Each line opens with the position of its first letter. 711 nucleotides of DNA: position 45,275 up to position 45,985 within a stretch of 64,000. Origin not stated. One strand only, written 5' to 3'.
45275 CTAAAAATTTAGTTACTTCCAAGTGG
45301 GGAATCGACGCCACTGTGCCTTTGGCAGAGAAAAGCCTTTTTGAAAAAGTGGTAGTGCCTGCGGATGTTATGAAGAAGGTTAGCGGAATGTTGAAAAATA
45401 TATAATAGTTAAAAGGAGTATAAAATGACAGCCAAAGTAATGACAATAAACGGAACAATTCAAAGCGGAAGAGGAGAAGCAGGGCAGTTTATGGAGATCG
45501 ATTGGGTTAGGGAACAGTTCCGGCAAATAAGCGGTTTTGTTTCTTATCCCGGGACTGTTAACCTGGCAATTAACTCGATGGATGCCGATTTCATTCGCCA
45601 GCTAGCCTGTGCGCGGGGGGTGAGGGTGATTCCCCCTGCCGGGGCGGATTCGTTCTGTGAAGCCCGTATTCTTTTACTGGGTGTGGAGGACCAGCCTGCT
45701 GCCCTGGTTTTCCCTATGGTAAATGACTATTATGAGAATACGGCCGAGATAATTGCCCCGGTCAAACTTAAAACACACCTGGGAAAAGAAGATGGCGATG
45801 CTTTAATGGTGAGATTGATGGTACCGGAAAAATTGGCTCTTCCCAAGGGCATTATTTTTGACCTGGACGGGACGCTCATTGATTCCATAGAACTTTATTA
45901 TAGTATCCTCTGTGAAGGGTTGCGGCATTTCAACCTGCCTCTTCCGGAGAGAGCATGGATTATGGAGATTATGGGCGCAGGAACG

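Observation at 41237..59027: A co-localised supply chain for prenylated FMN wrapped around four UbiD-family (de)carboxylases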

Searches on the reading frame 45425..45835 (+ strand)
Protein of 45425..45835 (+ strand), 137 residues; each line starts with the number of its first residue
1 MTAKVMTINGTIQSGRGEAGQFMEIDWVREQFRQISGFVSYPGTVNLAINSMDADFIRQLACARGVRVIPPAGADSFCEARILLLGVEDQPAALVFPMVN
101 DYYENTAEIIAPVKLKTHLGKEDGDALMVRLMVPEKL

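Call 58: search_solved_structures(query=window:45425-45835:+, max_evalue=0.001, show_alignments=2)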
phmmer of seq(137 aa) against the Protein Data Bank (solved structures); distinct sequences matched with E-value up to 0.001: 3.
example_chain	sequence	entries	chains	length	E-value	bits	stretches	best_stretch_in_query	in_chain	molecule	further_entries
2p3m_A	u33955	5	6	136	3.5e-10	43.5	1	3-130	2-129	Riboflavin Kinase MJ0056 | RIBOFLAVIN KINASE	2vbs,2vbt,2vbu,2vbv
2oyn_A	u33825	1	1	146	3.8e-10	43.4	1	3-130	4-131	Hypothetical protein MJ0056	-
3cta_A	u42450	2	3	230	1e-06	32.3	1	6-131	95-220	Riboflavin kinase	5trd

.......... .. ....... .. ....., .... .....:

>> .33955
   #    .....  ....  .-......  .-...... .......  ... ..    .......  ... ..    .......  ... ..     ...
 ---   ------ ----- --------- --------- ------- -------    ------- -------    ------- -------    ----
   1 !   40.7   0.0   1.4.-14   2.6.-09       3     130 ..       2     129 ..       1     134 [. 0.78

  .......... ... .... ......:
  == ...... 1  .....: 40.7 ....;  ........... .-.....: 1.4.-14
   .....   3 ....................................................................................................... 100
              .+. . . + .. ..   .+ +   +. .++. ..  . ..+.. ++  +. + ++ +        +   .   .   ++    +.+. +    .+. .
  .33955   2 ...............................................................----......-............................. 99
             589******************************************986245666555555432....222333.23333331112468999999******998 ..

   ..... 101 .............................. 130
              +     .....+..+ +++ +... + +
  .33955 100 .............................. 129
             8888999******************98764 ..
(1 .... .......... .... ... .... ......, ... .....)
